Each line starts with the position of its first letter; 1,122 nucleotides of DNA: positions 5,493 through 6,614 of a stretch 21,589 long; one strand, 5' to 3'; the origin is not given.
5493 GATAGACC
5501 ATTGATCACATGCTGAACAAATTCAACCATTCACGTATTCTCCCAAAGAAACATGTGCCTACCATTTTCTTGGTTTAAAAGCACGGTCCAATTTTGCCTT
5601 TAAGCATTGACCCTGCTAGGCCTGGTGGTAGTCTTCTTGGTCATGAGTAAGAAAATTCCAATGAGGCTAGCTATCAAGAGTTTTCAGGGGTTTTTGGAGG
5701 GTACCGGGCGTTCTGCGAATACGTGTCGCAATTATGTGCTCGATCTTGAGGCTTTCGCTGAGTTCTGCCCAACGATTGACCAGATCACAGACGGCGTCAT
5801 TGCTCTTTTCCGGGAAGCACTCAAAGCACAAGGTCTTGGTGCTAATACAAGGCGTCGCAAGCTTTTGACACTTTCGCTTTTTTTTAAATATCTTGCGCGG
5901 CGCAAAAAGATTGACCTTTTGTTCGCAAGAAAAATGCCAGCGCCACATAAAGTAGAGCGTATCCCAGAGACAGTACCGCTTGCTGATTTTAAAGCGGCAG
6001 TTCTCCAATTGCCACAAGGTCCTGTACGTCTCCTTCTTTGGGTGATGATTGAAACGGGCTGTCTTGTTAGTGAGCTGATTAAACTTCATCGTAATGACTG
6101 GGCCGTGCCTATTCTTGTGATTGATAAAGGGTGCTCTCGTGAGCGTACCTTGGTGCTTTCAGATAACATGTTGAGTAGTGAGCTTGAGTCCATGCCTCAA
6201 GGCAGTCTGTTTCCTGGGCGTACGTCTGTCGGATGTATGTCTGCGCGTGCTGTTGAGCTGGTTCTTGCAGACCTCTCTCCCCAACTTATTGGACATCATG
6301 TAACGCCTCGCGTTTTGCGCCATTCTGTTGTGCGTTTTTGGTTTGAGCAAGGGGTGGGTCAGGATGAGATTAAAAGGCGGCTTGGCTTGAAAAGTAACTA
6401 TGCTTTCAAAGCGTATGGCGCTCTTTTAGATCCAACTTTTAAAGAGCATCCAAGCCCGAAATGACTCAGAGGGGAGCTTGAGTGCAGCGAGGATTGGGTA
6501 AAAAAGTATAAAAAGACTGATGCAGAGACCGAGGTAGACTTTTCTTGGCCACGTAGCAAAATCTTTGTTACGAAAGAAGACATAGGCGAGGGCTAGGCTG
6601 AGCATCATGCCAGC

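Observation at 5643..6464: Second Xer-like recombinase with substituted catalytic residues (Arg to Cys, His to Arg) convergent with and overlapping a glycosyltransferase gene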

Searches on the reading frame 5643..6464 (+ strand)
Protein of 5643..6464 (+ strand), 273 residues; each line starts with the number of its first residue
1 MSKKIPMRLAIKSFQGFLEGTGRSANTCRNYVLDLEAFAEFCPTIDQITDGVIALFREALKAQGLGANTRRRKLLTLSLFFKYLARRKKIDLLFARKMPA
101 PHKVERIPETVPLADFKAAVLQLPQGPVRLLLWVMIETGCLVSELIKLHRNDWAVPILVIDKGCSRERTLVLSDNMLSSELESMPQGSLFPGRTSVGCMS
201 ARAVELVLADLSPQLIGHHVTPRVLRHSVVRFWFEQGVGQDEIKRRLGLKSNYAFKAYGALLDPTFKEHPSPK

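Call 3: search_protein_families(library=pfam, proteins=[window:5643-6464:+], max_evalue=1)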
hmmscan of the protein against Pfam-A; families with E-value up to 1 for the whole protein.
window:5643-6464:+ (273 aa): 4 families
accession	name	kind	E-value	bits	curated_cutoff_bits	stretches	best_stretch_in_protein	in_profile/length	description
PF02899.23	Phage_int_SAM_1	-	4e-11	43.5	22.3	1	12-88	2-83/83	Phage integrase, N-terminal SAM-like domain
PF13495.12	Phage_int_SAM_4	-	0.00026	21.8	27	1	12-88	3-82/85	Phage integrase, N-terminal SAM-like domain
PF00589.27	Phage_integrase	-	0.0073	16.5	27.1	1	129-258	25-165/172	Phage integrase family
PF13102.12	Phage_int_SAM_5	-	0.058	14.2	22.3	1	24-88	18-86/98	Phage integrase SAM-like domain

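Call 4: search_protein_families(library=ncbifam, proteins=[window:5643-6464:+], max_evalue=1)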
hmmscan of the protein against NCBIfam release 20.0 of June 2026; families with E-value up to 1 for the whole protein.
window:5643-6464:+ (273 aa): 7 families
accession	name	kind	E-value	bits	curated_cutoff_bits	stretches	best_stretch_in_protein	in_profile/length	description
TIGR02225.1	recomb_XerD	equivalog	2e-16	60.2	329.6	1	21-250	11-263/290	site-specific tyrosine recombinase XerD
TIGR02224.1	recomb_XerC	equivalog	2.7e-16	59.8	335.15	1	21-248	11-264/295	tyrosine recombinase XerC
NF040815.2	recomb_XerA_Arch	equivalog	8.5e-16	58.3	220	1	13-261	2-254/263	site-specific tyrosine recombinase/integron integrase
NF001399.0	PRK00283.1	subfamily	1.4e-13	50.8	279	1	20-176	19-186/300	tyrosine recombinase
NF002685.0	PRK02436.1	equivalog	9.6e-12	45.3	178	1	14-258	5-243/245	site-specific tyrosine recombinase XerD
TIGR02249.1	integrase_gron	subfamily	0.0019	17.6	265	1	14-177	5-170/315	integron integrase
NF002331.0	PRK01287.1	subfamily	0.0026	16.8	371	1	19-149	38-185/365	site-specific tyrosine recombinase XerC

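Call 5: find_homologous_proteins(query=window:5643-6464:+, max_evalue=0.001)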
Query window:5643-6464:+ (273 aa): 56 proteins with E <= 0.001 among 1965 candidates.
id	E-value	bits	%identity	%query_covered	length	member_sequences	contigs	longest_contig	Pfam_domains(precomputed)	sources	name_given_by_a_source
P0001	1.4e-178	610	100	100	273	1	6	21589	PF02899.24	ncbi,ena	-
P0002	1.6e-49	187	42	97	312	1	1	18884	PF13102.13,PF00589.28,PF02899.24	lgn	-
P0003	2.7e-48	183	41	92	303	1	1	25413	PF00589.28,PF02899.24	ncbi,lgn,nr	ncbi:MAG: site-specific integrase [Oligoflexia bacterium]|nr:site-specific integrase [Oligoflexia ba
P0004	8.1e-48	181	41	93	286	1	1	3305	PF00589.28,PF02899.24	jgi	jgi:site-specific recombinase XerD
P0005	2.2e-46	177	40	95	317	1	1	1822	PF13102.13,PF00589.28,PF02899.24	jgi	jgi:site-specific recombinase XerD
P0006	1.3e-45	174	39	94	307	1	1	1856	PF13495.13,PF00589.28,PF02899.24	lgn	-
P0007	4.0e-45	172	39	97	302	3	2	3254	PF13495.13,PF00589.28,PF02899.24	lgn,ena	-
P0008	4.1e-45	172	41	99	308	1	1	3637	PF00589.28,PF02899.24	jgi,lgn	jgi:integrase/recombinase XerD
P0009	1.3e-44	171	40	93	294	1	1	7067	PF00589.28,PF02899.24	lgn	-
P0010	4.8e-44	169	43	95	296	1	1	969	PF00589.28,PF02899.24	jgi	jgi:site-specific recombinase XerD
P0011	1.8e-43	167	38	95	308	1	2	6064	PF00589.28,PF02899.24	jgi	jgi:site-specific recombinase XerD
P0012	3.4e-43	166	39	96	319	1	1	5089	PF00589.28,PF02899.24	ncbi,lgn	-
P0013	5.0e-43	166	40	96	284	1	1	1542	PF13495.13,PF00589.28,PF02899.24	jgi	jgi:integrase/recombinase XerD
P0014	6.3e-43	165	38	95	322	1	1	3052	PF13495.13,PF02899.24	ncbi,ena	-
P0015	9.7e-43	165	38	93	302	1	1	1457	PF00589.28,PF02899.24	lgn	-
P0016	1.3e-42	164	38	100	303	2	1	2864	PF13495.13,PF00589.28,PF02899.24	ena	-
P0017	1.9e-42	164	39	95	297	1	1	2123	PF00589.28,PF02899.24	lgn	-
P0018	3.0e-42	163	40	96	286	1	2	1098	PF00589.28,PF02899.24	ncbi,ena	-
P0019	4.3e-42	163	38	95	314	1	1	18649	PF13102.13,PF00589.28,PF02899.24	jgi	jgi:site-specific recombinase XerD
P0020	6.8e-42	162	39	94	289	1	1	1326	PF00589.28,PF02899.24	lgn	-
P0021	1.5e-41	161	40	93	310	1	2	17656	PF00589.28,PF02899.24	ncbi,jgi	jgi:integrase/recombinase XerD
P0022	1.6e-41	161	38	93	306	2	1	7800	PF13102.13,PF00589.28,PF02899.24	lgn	-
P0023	1.6e-41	161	39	93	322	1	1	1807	PF00589.28,PF02899.24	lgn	-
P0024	2.3e-41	160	36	95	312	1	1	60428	PF02899.24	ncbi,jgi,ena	jgi:site-specific recombinase XerD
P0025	7.6e-41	158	39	96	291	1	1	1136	PF00589.28,PF02899.24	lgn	-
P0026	9.9e-41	158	38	96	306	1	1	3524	PF00589.28,PF02899.24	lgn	-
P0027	1.6e-40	157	38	95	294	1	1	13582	PF00589.28,PF02899.24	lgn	-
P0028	3.3e-40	156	37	100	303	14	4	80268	PF13495.13,PF00589.28,PF02899.24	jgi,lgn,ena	-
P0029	4.0e-40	156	36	97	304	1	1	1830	PF00589.28,PF02899.24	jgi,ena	-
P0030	5.1e-40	156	36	97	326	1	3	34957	PF13102.13,PF02899.24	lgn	-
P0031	1.3e-39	154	39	93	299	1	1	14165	PF00589.28,PF02899.24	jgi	jgi:site-specific recombinase XerD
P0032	3.7e-39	153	37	93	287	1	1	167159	PF13102.13,PF00589.28,PF02899.24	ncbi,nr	ncbi:MAG: site-specific integrase [Bdellovibrionales bacterium]|nr:site-specific integrase [Bdellovi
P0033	4.6e-39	153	36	95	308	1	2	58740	PF00589.28,PF02899.24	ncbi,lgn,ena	-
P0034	1.0e-38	151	37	96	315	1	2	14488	PF00589.28,PF02899.24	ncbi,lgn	-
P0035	1.3e-38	151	35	96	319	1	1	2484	PF13102.13,PF00589.28,PF02899.24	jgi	jgi:site-specific recombinase XerD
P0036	2.1e-38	150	34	98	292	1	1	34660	PF00589.28,PF02899.24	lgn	-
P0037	2.7e-38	150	37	96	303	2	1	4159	PF00589.28,PF02899.24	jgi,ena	-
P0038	4.8e-38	149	37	95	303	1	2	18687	PF13495.13,PF00589.28,PF02899.24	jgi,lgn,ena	-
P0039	5.5e-38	149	38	93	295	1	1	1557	PF00589.28,PF02899.24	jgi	jgi:integrase/recombinase XerC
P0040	6.2e-38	149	37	95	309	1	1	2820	PF13102.13,PF00589.28,PF02899.24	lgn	-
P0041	8.5e-38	148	37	95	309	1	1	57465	PF00589.28,PF02899.24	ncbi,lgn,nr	ncbi:MAG: site-specific integrase [Oligoflexia bacterium]|nr:site-specific integrase [Oligoflexia ba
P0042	1.9e-37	147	37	90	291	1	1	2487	PF13102.13,PF00589.28,PF02899.24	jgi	jgi:site-specific recombinase XerD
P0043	3.5e-37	146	36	96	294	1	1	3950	PF13102.13,PF00589.28,PF02899.24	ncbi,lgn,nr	ncbi:MAG: site-specific integrase [Bdellovibrionales bacterium]|nr:site-specific integrase [Bdellovi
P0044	7.4e-37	145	37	93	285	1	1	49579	PF00589.28,PF02899.24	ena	-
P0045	1.1e-36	145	36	96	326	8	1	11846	PF00589.28,PF02899.24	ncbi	-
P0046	3.0e-36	143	39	93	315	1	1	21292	PF00589.28,PF02899.24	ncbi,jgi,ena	jgi:site-specific recombinase XerD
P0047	5.1e-36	143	35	93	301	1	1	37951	PF00589.28,PF02899.24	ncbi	-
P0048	5.9e-36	142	36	91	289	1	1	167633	PF00589.28,PF02899.24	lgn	-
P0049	1.5e-35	141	36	96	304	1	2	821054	PF00589.28,PF02899.24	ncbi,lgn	ncbi:MAG: tyrosine-type recombinase/integrase [Bacteriovoracia bacterium]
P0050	4.0e-35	140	36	96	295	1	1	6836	PF00589.28,PF02899.24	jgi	jgi:site-specific recombinase XerD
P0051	1.3e-32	131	35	95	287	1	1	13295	PF13102.13,PF00589.28,PF02899.24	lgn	-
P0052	2.6e-32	130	35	96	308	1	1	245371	PF00589.28,PF02899.24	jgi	-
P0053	9.2e-32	129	37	93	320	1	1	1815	PF00589.28,PF02899.24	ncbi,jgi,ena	jgi:integrase/recombinase XerC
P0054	1.2e-29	122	33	96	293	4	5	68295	PF00589.28,PF02899.24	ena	-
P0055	2.8e-28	117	34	97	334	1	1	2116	PF00589.28,PF02899.24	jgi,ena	-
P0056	1.2e-23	102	31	92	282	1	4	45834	PF13495.13,PF13102.13,PF00589.28,PF02899.24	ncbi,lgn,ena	-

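Call 6: search_solved_structures(query=window:5643-6464:+, max_evalue=0.01, show_alignments=3)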
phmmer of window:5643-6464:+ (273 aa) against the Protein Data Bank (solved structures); distinct sequences matched with E-value up to 0.01: 1.
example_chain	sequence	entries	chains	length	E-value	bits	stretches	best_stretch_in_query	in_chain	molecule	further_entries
4a8e_A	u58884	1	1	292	2.5e-06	30.4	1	11-250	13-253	PROBABLE TYROSINE RECOMBINASE XERC-LIKE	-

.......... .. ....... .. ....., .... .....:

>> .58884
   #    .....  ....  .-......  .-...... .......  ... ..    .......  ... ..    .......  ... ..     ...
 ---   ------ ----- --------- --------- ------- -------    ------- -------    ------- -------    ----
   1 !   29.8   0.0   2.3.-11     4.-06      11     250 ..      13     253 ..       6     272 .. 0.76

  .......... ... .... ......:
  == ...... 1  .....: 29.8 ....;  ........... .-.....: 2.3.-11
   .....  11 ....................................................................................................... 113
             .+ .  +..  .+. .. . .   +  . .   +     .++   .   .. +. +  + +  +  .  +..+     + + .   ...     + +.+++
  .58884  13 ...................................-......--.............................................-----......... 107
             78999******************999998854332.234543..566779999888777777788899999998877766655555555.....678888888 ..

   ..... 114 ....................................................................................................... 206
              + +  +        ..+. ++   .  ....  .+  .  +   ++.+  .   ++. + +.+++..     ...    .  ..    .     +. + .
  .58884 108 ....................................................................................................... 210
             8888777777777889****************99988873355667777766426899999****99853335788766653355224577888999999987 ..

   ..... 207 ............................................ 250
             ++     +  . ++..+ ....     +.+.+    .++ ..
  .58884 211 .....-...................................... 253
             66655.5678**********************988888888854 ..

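Call 14: search_solved_structures(query=A2, max_evalue=0.001, show_alignments=4)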
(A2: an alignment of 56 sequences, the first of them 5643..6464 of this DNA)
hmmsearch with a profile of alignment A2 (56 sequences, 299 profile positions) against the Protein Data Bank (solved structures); distinct sequences matched with E-value up to 0.001: 8.
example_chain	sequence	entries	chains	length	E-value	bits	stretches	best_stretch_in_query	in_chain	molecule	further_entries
1a0p_A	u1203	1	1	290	1.4e-22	83.5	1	29-277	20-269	SITE-SPECIFIC RECOMBINASE XERD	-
4a8e_A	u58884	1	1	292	3.5e-22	82.2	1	14-292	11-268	PROBABLE TYROSINE RECOMBINASE XERC-LIKE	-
9i5v_14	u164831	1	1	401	2.2e-20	76.3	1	14-278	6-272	Ribosome-associated translation inhibitor RaiA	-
5hxy_A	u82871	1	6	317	3.1e-19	72.6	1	10-292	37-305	Tyrosine recombinase XerA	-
5dcf_A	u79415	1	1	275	1.1e-10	44.4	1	133-278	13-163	Tyrosine recombinase XerD,DNA translocase FtsK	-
5jjv_A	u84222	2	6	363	7.5e-09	38.4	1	32-292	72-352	Tyrosine recombinase XerH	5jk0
3nrw_A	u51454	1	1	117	0.00011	24.8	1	25-118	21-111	Phage integrase/site-specific recombinase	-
2a3v_A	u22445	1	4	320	0.00026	23.5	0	22-202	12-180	site-specific recombinase IntI4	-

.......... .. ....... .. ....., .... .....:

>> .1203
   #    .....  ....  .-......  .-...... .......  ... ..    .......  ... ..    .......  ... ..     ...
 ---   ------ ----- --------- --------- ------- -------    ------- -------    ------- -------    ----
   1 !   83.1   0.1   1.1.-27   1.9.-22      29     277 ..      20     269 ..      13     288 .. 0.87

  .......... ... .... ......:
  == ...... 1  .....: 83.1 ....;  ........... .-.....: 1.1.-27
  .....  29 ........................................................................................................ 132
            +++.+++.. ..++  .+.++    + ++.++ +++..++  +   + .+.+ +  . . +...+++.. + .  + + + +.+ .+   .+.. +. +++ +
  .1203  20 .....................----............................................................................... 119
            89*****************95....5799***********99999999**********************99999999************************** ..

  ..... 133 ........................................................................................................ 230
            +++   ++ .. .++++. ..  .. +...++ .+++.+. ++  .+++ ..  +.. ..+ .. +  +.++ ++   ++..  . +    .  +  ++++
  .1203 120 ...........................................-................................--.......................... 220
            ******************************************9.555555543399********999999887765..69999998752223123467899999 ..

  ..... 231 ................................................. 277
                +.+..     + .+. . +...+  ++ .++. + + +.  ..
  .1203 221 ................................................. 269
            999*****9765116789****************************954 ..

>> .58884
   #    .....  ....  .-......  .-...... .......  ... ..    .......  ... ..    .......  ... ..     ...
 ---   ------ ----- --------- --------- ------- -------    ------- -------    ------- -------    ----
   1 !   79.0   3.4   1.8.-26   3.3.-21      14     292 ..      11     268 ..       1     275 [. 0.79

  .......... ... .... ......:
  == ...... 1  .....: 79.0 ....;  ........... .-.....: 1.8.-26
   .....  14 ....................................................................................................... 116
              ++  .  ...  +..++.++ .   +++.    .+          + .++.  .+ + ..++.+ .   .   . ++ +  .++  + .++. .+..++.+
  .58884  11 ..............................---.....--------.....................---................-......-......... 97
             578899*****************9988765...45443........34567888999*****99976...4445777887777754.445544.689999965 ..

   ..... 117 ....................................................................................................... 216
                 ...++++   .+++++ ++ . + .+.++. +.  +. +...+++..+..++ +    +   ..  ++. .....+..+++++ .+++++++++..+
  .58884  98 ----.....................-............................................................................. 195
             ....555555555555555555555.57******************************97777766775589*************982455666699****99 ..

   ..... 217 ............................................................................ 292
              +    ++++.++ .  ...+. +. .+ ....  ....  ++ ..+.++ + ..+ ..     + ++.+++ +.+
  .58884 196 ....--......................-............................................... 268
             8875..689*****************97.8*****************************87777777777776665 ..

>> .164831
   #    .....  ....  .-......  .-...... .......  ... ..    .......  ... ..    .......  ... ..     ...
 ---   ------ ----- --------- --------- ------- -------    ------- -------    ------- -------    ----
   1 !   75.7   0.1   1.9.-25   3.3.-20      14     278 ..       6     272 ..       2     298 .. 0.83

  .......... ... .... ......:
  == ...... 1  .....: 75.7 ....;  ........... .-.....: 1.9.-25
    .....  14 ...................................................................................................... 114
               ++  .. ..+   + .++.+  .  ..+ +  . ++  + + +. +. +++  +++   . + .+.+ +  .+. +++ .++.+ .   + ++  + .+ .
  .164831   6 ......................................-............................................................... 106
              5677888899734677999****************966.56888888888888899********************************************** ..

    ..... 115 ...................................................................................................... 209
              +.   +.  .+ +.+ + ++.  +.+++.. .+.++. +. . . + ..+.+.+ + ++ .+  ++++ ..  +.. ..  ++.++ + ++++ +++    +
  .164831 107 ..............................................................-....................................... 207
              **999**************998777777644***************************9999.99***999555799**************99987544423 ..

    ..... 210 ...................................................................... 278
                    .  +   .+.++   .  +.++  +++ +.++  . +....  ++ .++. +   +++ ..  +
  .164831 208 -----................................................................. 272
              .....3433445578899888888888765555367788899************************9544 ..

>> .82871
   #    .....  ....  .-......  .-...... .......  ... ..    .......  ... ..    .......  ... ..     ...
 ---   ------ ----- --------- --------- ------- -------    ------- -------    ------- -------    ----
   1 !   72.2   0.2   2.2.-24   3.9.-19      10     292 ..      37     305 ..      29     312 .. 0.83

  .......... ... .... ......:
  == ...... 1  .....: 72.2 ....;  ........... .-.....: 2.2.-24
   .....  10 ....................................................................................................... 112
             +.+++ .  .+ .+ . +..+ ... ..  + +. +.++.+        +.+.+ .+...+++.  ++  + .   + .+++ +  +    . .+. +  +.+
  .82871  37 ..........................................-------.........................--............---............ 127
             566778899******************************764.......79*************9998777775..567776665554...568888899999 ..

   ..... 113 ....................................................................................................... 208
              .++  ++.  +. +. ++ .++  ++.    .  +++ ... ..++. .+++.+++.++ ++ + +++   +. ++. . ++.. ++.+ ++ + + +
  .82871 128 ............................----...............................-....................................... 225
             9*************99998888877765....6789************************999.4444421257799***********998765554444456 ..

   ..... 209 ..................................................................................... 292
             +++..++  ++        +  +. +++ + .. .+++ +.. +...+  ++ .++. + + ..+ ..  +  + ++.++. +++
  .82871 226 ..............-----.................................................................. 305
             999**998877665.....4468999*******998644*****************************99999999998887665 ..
